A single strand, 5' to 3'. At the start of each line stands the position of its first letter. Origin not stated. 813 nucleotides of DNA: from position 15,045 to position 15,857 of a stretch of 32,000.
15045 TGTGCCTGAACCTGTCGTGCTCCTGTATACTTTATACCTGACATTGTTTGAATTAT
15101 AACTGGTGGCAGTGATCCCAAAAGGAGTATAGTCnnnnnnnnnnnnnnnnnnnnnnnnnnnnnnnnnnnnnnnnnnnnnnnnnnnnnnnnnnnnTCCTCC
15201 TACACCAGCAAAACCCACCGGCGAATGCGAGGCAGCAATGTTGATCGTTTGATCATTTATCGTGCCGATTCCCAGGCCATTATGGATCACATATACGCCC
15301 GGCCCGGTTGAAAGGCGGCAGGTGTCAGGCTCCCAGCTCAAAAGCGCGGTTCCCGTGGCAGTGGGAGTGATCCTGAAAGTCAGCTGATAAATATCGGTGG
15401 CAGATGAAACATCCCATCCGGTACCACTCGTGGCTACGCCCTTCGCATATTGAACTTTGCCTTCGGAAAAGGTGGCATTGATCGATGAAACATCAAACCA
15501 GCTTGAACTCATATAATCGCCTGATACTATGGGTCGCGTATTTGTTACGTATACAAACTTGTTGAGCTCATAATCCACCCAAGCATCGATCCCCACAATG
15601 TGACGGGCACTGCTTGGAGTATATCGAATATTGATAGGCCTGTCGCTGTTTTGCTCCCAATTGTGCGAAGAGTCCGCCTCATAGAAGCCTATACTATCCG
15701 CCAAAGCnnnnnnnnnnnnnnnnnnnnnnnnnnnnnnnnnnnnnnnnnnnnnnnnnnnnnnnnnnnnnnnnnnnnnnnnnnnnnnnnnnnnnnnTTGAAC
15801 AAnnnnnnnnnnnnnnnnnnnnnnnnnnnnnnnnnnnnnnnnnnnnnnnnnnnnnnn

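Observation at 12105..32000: Seven co-directional genes encoding a combinatorial set of secreted modular proteins: a candidate self-assembling cell-surface system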

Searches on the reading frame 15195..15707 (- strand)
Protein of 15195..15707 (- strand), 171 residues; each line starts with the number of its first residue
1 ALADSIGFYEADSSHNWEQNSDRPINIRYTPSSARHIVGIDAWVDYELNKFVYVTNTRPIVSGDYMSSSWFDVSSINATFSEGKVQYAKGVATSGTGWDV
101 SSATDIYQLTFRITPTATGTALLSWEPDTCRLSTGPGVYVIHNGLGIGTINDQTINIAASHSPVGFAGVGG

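Call 24: find_homologous_proteins(query=A1, max_evalue=0.01)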
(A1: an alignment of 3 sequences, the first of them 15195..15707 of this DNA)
Query A1 (3 sequences) (171 aa, profile of the alignment): 2 proteins with E <= 0.01 among 2937 candidates.
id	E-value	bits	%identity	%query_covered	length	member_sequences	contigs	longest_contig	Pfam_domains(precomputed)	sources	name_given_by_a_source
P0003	1.6e-24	104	40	26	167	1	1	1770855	-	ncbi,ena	-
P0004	1.0e-23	102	40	26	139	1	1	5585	-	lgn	-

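Call 26: search_protein_families(library=pfam, proteins=[window:15195-15707:-], max_evalue=10)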
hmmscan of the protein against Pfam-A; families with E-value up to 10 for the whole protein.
window:15195-15707:- (171 aa): 0 families

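Call 29: find_encoding_contigs(protein=P0004, flank=10000, max_places=4)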
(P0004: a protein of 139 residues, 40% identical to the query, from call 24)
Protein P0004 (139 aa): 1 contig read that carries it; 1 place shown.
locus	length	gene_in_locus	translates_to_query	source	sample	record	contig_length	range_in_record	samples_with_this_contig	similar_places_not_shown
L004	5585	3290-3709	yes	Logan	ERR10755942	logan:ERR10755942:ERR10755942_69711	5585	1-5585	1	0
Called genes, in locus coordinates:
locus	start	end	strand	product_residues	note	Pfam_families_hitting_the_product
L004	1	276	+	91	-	?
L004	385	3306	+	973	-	PF00041:fn3, PF12245:Big_3_2 (faint), PF13205:Big_5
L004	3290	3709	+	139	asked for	-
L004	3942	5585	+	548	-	?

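Call 36: search_protein_representatives(alignment_id=A1)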
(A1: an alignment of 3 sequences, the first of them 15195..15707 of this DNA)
Query: 3 sequences, 168 profile positions. Proteins with E-value up to 0.001 (for the whole library): 11; up to 1e-10: 3; up to 1e-30: 1. The best 11 are listed.
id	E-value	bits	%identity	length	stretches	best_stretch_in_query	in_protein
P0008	1.5e-44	167.9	-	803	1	2-164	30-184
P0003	5.1e-25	104.4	-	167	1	2-74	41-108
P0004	3.3e-24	101.7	-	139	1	2-74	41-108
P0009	6.8e-10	55.2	-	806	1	5-165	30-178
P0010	2.6e-07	46.7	-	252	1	22-147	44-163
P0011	6.7e-07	45.4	-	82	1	9-48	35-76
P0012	2.6e-06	43.5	-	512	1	13-160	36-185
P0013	6.0e-06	42.3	-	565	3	20-121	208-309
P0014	9.2e-05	38.5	-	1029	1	22-125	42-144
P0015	2.4e-04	37.1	-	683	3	97-127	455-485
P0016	4.8e-04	36.1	-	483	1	12-162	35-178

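Call 37: search_protein_families(library=pfam, proteins=[P0008, P0009, P0010, P0011, P0012, P0013, P0014, P0015, P0016], max_evalue=0.01)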
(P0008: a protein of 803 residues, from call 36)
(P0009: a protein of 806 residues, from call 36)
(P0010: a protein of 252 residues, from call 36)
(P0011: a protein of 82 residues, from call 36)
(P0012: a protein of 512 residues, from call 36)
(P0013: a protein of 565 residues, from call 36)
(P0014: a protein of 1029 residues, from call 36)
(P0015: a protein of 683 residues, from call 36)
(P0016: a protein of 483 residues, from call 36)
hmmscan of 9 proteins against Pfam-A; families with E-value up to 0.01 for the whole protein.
P0008 (803 aa): 1 family
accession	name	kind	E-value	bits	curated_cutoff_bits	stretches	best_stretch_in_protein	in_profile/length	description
PF00041.27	fn3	-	3.5e-06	27.6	25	0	598-681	6-66/84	Fibronectin type III domain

P0009 (806 aa): 3 families
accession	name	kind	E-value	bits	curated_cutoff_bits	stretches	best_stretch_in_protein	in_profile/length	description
PF23843.2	DUF7210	-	0.00033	20.6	27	1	636-656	11-31/38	Domain of unknown function (DUF7210)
PF10179.15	NDNF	-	0.0031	18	27.3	0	654-697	78-119/127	Neuron-derived neurotrophic factor, first Fn(III) domain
PF16656.11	Pur_ac_phosph_N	-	0.0032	18.4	30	0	599-692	11-88/93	Purple acid Phosphatase, N-terminal domain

P0010 (252 aa): 1 family
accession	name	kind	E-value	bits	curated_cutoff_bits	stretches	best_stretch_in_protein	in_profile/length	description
PF00963.24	Cohesin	-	3.5e-06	27.7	24.1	1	37-136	11-111/139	Cohesin domain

P0011 (82 aa): 0 families

P0012 (512 aa): 1 family
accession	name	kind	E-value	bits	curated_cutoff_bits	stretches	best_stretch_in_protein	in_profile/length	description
PF19077.6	Big_13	-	0.0064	17.4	27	0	330-390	42-101/102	Bacterial Ig-like domain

P0013 (565 aa): 1 family
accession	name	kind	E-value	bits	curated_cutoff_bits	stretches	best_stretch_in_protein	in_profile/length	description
PF00963.24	Cohesin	-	6.2e-14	52.8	24.1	3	210-309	18-112/139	Cohesin domain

P0014 (1029 aa): 6 families
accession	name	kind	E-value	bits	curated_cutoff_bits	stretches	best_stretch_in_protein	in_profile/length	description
PF18911.6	PKD_4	-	1.1e-63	211.7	27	8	559-627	16-81/85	PKD domain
PF00801.26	PKD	-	3.1e-59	197.4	23.5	8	548-626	2-78/80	PKD domain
PF00963.24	Cohesin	-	3.9e-06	27.6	24.1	1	27-161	5-132/139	Cohesin domain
PF08329.16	ChitinaseA_N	-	5.7e-05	23.2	21.2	0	316-355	66-105/133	Chitinase A, N-terminal domain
PF06832.18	BiPBP_C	-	0.00036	20.8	26.8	0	575-625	44-89/90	Penicillin-Binding Protein C-terminus Family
PF17883.6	MBG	-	0.0081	17.1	23.3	0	741-795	25-69/97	MBG domain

P0015 (683 aa): 1 family
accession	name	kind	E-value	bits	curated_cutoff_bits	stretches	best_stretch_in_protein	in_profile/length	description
PF00404.24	Dockerin_1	-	7.6e-10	39.3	22.9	1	614-667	1-54/57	Dockerin type I domain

P0016 (483 aa): 3 families
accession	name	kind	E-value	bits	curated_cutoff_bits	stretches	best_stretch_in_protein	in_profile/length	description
PF13287.12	Fn3_assoc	-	1e-10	42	23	1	212-262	11-59/59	Fn3 associated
PF13290.12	CHB_HEX_C_1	-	6.4e-08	32.9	22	1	192-259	6-67/67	Chitobiase/beta-hexosaminidase C-terminal domain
PF19077.6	Big_13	-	0.0079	17.1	27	1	302-359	42-101/102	Bacterial Ig-like domain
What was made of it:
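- Checked: S4 and S6 have no Pfam hit; their spacers look FN3-like only through a weak fn3 hit in the S4 orthologue P0008 (call 37).
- P0010, P0013 and P0014 carry Pfam Cohesin above the gathering score over stretches that overlap the matched ones (calls 36, 37).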

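Call 45: find_encoding_contigs(protein=P0008, flank=10000, max_places=6)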
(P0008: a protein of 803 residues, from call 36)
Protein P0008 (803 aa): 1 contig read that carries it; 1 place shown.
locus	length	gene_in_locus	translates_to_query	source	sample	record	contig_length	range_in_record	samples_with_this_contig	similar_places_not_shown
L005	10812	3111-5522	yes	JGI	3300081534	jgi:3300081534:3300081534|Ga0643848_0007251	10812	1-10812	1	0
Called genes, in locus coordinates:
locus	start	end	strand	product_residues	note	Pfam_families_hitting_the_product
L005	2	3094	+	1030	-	?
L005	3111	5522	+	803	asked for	PF00041:fn3 (faint)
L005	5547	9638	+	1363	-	PF00041:fn3 (weak), PF25059:FN3_DSCAM-DSCAML_C (faint), PF25788:Ig_Rha78A_N (faint), PF24489:Ig_J_second (faint), PF00041:fn3, PF13205:Big_5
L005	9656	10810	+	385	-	?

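Call 46: find_encoding_contigs(protein=P0009, flank=10000, max_places=6)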
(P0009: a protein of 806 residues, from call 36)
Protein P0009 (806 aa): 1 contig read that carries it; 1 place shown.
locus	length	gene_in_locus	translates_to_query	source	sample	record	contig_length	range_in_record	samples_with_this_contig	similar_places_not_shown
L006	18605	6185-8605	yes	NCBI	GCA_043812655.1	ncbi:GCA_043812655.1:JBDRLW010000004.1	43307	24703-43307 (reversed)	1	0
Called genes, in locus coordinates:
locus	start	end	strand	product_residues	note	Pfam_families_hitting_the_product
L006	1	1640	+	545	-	PF05048:NosD (faint), PF13229:Beta_helix, PF17936:Big_6 (weak)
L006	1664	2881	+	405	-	-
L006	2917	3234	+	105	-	PF01909:NTP_transf_2, PF18765:Polbeta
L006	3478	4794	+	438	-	-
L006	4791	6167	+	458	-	PF13620:CarboxypepD_reg, PF13715:CarbopepD_reg_2 (weak), PF14686:fn3_3 (weak)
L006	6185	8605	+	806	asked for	-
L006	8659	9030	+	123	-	PF05635:23S_rRNA_IVP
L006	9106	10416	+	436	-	PF13715:CarbopepD_reg_2 (faint), PF13860:FlgD_ig (faint), PF13620:CarboxypepD_reg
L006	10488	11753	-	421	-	PF01969:Ni_insertion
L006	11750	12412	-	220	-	PF00731:AIRC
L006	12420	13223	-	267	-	PF01261:AP_endonuc_2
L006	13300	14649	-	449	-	PF05496:RuvB_N, PF00158:Sigma54_activat (faint), PF00931:NB-ARC (faint), PF01637:ATPase_2 (faint), PF00004:AAA, PF13173:AAA_14 (weak), PF16193:AAA_assoc_2, PF12002:MgsA_C, +2 more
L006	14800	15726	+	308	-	PF01207:Dus, PF00977:His_biosynth (weak)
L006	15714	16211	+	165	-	PF04542:Sigma70_r2, PF08281:Sigma70_r4_2, PF04545:Sigma70_r4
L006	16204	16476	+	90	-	-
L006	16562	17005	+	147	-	PF13801:Metal_resist, PF07813:LTXXQ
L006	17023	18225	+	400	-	PF02321:OEP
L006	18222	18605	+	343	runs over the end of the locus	PF25917:BSH_RND (weak), PF25973:BSH_CzcB, PF25990:Beta-barrel_YknX (weak), PF26002:Beta-barrel_AprE (faint), PF25967:RND-MFP_C, PF25989:YknX_C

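Call 48: predict_structure(alignment_id=A5)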
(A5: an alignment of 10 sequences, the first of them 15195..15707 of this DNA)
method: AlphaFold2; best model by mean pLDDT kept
length: 171 residues; sequences in the alignment: 10
mean_pLDDT: 76.5   pTM: 0.75
mean pLDDT of the five models: 76.5, 75.0, 74.7, 74.5, 71.9
residues with pLDDT >= 90: 17; 70-90: 105; 50-70: 36; < 50: 13
segments of 3 or more residues with pLDDT < 50: 54-57, 164-171
pLDDT, mean of each block of 10 residues (from residue 1): 80 75 89 87 86 60 72 59 81 69 89 88 85 81 69 87 48 32
secondary structure, 60 per line:
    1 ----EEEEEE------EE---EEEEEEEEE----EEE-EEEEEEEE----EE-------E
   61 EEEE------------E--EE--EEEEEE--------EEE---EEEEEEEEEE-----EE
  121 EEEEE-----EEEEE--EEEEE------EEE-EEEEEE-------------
elements in order: E5-10 E22-30 E35-37 E39-46 E60-64 E84-89 E98-100 E104-113 E119-125 E131-135 E138-142 E149-151 E153-158
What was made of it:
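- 15195..15707 (-): S6 cohesin head (aa 30-200). AlphaFold2 pLDDT 76.5 (call 48).
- On Cohesin (Pfam PF00963): The AlphaFold2 model has pLDDT 76.5 and pTM 0.75 (call 48).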

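Call 50: fold_search(model_id=the predicted structure, library=pdb)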
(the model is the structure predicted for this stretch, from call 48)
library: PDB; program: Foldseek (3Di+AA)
matches with E <= 10: 1876; with E <= 0.001: 74
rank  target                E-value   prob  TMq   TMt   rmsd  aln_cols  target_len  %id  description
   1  4ums                  1.5e-07  1.00  0.61  0.67   5.7       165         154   16  The crystal structure of the seventh ScaB type I cohesin from Pseudobacteroides cellulosolvens (released 2015-05-06)
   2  5lxv_A                3.6e-07  1.00  0.59  0.58   8.0       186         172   12  Crystal structure of Ruminococcus flavefaciens scaffoldin C cohesin in complex with a dockerin from an uncharacterized (released 2016-10-19)
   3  6kgf_C                4.3e-07  1.00  0.57  0.65   5.0       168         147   14  Crystal structure of CaDoc0917(R16D)-CaCohA2 complex at pH 8.2 (released 2020-07-08)
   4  6kgc_A                5.9e-07  1.00  0.59  0.69   5.7       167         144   15  Crystal structure of CaDoc0917(R49D)-CaCohA2 complex at pH 5.4 (released 2020-07-08)
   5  6kgf_A                7.3e-07  1.00  0.59  0.69   5.8       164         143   14  Crystal structure of CaDoc0917(R16D)-CaCohA2 complex at pH 8.2 (released 2020-07-08)
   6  6kgd_A                7.3e-07  1.00  0.59  0.68   5.8       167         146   14  Crystal structure of CaDoc0917(R49D)-CaCohA2 complex at pH 8.0 (released 2020-07-08)
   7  5lxv_C                8.5e-07  1.00  0.58  0.58   8.0       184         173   12  Crystal structure of Ruminococcus flavefaciens scaffoldin C cohesin in complex with a dockerin from an uncharacterized (released 2016-10-19)
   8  6kge_A                9.0e-07  1.00  0.57  0.68   5.8       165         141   16  Crystal structure of CaDoc0917(R16D)-CaCohA2 complex at pH 5.5 (released 2020-07-08)
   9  1g1k_A                1.6e-06  1.00  0.57  0.67   5.7       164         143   12  COHESIN MODULE FROM THE CELLULOSOME OF CLOSTRIDIUM CELLULOLYTICUM (released 2000-11-22)
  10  5nrm_A                1.8e-06  1.00  0.55  0.65   6.0       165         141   16  Crystal structure of the sixth cohesin from Acetivibrio cellulolyticus' scaffoldin B in complex with Cel5 dockerin S51 (released 2018-01-31)
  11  5nrk_A                2.1e-06  1.00  0.58  0.68   5.9       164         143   15  Crystal structure of the sixth cohesin from Acetivibrio cellulolyticus' scaffoldin B in complex with Cel5 dockerin S15 (released 2018-01-31)
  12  4uyq_A                2.2e-06  1.00  0.65  0.76   3.6       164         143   11  High resolution structure of the third cohesin ScaC in complex with the ScaB dockerin with a mutation in the C-termina (released 2015-04-15)
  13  4dh2_C                2.2e-06  1.00  0.58  0.62   6.2       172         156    9  Crystal structure of Coh-OlpC(Cthe_0452)-Doc435(Cthe_0435) complex: A novel type I Cohesin-Dockerin complex from Clost (released 2012-11-28)
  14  2vn5_C                2.6e-06  1.00  0.55  0.62   5.8       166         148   12  The Clostridium cellulolyticum dockerin displays a dual binding mode for its cohesin partner (released 2008-05-20)
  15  4uyp_C                2.8e-06  1.00  0.67  0.77   3.3       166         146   10  High resolution structure of the third cohesin ScaC in complex with the ScaB dockerin with a mutation in the N-termina (released 2015-04-15)
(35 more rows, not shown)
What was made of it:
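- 15195..15707 (-): The 35 best Foldseek PDB hits are all cohesins (call 50).
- On Cohesin (Pfam PF00963): Foldseek PDB ranks 1-35 are all cohesins, with probability 1.00 and TM-scores of 0.55-0.77 (call 50).
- The AlphaFold2 model has pLDDT 76.5, and the 35 best Foldseek PDB hits are all cohesins (E 1.5e-7 to about 3.6e-5, TM-score up to 0.77) (calls 48, 50). The S4/S6 head has the cohesin fold (call 50). Cohesin-like folds occur in non-assembling contexts, for example a C. perfringens glycoside hydrolase and a fibrillar-adhesin CLIPPER domain among the fold hits (call 50).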

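Call 97: find_encoding_contigs(protein=P0003, flank=10000, max_places=4)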
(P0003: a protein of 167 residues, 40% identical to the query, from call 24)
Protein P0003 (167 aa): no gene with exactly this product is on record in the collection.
